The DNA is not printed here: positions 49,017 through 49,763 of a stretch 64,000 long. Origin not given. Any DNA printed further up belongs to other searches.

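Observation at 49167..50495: Tandem triplet of paralogous coiled-coil proteins with a conserved PDPDPV(I/V)E.......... N-terminus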

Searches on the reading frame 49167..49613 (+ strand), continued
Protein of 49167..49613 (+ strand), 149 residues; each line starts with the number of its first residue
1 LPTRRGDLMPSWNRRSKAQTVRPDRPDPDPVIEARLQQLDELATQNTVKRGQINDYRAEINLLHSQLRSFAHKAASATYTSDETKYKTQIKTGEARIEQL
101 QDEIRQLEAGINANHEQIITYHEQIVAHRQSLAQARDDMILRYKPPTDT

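Call 37: find_encoding_contigs(protein=P0004, flank=10000, max_places=4)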
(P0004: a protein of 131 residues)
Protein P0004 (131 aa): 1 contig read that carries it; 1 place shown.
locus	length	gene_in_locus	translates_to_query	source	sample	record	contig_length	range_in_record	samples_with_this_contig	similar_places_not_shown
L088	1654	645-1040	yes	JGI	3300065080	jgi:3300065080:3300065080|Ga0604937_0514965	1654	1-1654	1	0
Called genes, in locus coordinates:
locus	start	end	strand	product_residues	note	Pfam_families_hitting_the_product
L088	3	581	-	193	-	?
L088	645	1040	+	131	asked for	-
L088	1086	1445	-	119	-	PF00903:Glyoxalase, PF22677:Ble-like_N, PF18029:Glyoxalase_6 (weak)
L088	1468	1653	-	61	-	?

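Call 42: find_related_loci(query=A2, collection=viral_contigs, flank=10000)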
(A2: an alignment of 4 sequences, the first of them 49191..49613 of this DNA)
Query A2 (141 aa) in viral_contigs; peptide patterns used: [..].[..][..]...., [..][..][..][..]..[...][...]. (x = any residue, [..] = any of these).
192 stretches matched a pattern, but none encodes a relative of the query by tblastn (E <= 1e-3).

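Call 51: search_protein_families(library=pfam, proteins=[L084:1323-1925:+], max_evalue=0.001)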
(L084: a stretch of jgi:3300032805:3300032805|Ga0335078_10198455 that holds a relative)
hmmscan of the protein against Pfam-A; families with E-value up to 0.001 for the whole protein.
L084:1323-1925:+ (201 aa): 0 families

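Call 52: search_protein_families(library=phrogs, proteins=[L084:1323-1925:+], max_evalue=0.001)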
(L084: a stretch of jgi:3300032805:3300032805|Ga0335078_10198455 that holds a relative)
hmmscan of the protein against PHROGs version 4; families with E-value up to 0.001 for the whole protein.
L084:1323-1925:+ (201 aa): 0 families

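Call 53: predict_structure(alignment_id=A3)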
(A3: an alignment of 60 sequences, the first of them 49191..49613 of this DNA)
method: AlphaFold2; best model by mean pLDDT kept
length: 141 residues; sequences in the alignment: 60
mean_pLDDT: 94.5   pTM: 0.78
mean pLDDT of the five models: 94.5, 93.9, 93.9, 93.7, 92.4
residues with pLDDT >= 90: 124; 70-90: 14; 50-70: 3; < 50: 0
segments of 3 or more residues with pLDDT < 50: none
pLDDT, mean of each block of 10 residues (from residue 1): 68 88 96 98 98 98 97 96 98 98 98 98 97 94 89
secondary structure, 60 per line:
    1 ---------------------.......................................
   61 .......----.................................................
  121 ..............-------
elements in order: H22-67 H72-134

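Call 58: find_homologous_proteins(query=A3, max_evalue=0.001)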
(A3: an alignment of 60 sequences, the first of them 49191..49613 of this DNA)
Query A3 (60 sequences) (141 aa, profile of the alignment): 34 proteins with E <= 0.001 among 4110 candidates.
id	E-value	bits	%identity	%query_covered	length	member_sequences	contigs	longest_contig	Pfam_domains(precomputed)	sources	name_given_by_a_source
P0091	6.7e-26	109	29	66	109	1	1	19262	-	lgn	-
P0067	2.0e-24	104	54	18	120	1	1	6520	-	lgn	-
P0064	6.3e-24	102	29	74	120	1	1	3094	-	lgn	-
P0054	2.8e-23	100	23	63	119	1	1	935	-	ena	-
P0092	1.3e-22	98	25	64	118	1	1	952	-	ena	-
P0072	8.3e-22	95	27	65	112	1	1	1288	-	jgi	jgi:hypothetical protein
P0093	2.5e-21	94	31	70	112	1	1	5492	-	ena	-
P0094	4.0e-21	93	32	31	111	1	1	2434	-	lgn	-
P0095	8.4e-21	92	28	64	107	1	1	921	-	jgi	jgi:DNA repair exonuclease SbcCD ATPase subunit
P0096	2.7e-20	91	-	-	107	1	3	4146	-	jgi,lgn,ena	jgi:hypothetical protein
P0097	4.7e-20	90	33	67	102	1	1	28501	-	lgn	-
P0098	6.4e-20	89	73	11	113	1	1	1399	-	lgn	-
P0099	2.7e-19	87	30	76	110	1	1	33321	-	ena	-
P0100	6.4e-19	86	27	65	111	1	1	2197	-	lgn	-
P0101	9.1e-19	86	-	-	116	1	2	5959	-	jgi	jgi:hypothetical protein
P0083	1.1e-13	69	27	67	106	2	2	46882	-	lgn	-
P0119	1.9e-7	49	26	67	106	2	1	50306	-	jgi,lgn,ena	-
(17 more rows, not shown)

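Call 59: find_encoding_contigs(protein=P0119, flank=10000, max_places=2)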
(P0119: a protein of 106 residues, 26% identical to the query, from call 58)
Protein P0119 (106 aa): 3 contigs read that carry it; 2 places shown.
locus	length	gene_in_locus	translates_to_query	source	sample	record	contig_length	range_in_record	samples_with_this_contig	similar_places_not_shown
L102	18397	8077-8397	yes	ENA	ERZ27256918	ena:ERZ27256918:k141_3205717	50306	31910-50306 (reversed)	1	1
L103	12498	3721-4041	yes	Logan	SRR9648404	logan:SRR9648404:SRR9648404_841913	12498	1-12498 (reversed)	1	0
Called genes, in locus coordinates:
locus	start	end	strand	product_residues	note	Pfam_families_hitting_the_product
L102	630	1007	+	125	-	-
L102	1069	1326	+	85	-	-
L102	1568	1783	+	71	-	-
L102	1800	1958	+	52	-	-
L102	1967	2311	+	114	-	-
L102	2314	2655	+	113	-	-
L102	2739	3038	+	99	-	-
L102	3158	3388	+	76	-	-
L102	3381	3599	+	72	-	-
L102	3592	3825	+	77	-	-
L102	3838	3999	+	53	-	-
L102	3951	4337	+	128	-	-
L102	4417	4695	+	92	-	-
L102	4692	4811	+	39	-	-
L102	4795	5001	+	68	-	-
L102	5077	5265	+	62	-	-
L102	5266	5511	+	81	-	-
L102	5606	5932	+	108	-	-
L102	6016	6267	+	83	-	-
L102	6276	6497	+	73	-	-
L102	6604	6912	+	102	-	-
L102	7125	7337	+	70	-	-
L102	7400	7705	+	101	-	PF00583:Acetyltransf_1 (weak), PF13508:Acetyltransf_7, PF13673:Acetyltransf_10 (weak)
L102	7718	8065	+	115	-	-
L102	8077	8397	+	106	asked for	-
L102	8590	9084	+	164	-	-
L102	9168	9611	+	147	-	-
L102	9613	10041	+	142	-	-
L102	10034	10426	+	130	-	-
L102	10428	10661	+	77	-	-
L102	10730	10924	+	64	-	-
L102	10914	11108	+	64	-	-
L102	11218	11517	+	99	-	-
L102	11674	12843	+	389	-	PF12307:DUF3631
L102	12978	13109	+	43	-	-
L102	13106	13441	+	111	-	-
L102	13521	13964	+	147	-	-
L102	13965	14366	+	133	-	-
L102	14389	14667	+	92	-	-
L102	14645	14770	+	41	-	-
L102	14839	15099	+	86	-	-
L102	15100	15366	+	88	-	-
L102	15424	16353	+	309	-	-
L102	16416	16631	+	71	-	-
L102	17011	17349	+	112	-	-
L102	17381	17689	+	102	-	-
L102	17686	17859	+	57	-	-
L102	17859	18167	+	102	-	-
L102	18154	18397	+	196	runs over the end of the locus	-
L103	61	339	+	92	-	-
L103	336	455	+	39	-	-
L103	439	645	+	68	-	-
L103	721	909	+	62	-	-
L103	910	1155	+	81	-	-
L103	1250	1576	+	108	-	-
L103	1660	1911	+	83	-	-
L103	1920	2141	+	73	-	-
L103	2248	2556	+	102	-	-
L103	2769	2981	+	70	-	-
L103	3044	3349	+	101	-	PF00583:Acetyltransf_1 (weak), PF13508:Acetyltransf_7, PF13673:Acetyltransf_10 (weak)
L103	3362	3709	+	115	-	-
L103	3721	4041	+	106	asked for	-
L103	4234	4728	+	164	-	-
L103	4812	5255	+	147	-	-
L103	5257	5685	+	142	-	-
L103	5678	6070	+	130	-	-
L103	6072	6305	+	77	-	-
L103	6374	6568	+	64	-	-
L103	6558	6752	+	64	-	-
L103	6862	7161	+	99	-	-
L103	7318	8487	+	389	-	PF12307:DUF3631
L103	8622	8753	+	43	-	-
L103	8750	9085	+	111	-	-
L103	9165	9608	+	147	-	-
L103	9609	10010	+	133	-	-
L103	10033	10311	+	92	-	-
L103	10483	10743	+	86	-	-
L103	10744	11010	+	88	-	-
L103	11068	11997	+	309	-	-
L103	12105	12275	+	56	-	-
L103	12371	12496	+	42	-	?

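Call 60: find_encoding_contigs(protein=P0083, flank=10000, max_places=2)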
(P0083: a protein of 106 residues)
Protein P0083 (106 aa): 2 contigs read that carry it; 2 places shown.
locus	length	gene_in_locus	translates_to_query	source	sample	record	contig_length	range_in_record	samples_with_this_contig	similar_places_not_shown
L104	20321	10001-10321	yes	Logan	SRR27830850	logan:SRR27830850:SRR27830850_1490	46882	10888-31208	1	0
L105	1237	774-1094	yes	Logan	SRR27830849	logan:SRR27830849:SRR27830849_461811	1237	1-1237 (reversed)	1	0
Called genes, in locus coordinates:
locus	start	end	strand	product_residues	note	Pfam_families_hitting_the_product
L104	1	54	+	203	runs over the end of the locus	-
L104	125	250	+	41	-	-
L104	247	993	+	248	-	-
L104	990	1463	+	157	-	-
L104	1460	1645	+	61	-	-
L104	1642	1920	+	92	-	-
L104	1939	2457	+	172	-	-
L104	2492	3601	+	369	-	PF00712:DNA_pol3_beta, PF02767:DNA_pol3_beta_2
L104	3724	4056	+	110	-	-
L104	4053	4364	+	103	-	-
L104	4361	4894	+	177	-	-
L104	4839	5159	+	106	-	PF24623:Phage_zn_bind_8 (weak)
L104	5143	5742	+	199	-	-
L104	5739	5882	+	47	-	-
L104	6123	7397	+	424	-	PF09588:YqaJ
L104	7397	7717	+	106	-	-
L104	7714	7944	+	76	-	-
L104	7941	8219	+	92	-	-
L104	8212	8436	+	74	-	-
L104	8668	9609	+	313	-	PF03837:RecT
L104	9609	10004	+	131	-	-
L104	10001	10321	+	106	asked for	-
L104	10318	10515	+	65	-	-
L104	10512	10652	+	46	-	-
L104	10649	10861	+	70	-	-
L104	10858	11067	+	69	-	-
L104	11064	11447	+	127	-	-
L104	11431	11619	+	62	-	-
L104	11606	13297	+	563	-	PF01935:DUF87 (weak)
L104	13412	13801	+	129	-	-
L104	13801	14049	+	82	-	-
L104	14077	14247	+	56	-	-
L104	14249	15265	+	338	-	-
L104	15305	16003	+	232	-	-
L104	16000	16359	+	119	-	-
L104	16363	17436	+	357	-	-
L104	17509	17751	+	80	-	-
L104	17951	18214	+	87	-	-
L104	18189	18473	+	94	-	-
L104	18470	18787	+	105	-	-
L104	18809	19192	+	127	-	-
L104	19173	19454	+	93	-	-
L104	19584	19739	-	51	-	-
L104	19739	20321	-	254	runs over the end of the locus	-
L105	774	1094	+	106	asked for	-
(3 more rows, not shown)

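Call 61: find_encoding_contigs(protein=P0099, flank=10000, max_places=2)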
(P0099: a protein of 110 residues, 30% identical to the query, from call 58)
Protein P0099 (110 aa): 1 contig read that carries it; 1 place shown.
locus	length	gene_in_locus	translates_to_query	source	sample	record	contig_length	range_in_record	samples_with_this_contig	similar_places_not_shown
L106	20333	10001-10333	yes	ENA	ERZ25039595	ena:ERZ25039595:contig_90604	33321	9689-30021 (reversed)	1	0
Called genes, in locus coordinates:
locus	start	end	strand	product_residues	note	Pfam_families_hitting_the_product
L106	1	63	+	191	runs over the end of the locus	-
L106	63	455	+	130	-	PF00383:dCMP_cyt_deam_1, PF14437:MafB19-deam, PF14439:Bd3614-deam (faint)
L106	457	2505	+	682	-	PF00176:SNF2-rel_dom, PF00271:Helicase_C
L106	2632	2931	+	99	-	-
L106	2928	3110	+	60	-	-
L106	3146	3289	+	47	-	-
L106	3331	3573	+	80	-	-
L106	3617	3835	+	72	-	-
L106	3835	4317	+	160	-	-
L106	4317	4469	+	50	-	-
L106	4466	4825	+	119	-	-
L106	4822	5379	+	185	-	PF22075:DUF6939 (weak)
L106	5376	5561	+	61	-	-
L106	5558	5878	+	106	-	-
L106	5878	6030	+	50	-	-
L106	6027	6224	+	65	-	-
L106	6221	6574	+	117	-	-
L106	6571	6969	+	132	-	-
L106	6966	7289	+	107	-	-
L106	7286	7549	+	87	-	-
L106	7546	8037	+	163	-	-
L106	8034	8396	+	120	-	-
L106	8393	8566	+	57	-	-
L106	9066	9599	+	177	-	-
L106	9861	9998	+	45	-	-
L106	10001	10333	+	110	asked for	-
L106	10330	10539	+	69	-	-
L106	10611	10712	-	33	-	-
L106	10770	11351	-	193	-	-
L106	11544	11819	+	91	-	PF12728:HTH_17 (weak)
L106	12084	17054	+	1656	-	PF19263:DUF5906 (weak), PF00476:DNA_pol_A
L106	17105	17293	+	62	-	-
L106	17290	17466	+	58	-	-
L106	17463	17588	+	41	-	-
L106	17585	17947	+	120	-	-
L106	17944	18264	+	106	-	-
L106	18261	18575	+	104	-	-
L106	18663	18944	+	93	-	-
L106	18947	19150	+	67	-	-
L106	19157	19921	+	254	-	-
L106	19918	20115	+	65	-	-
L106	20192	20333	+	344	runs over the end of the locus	PF01471:PG_binding_1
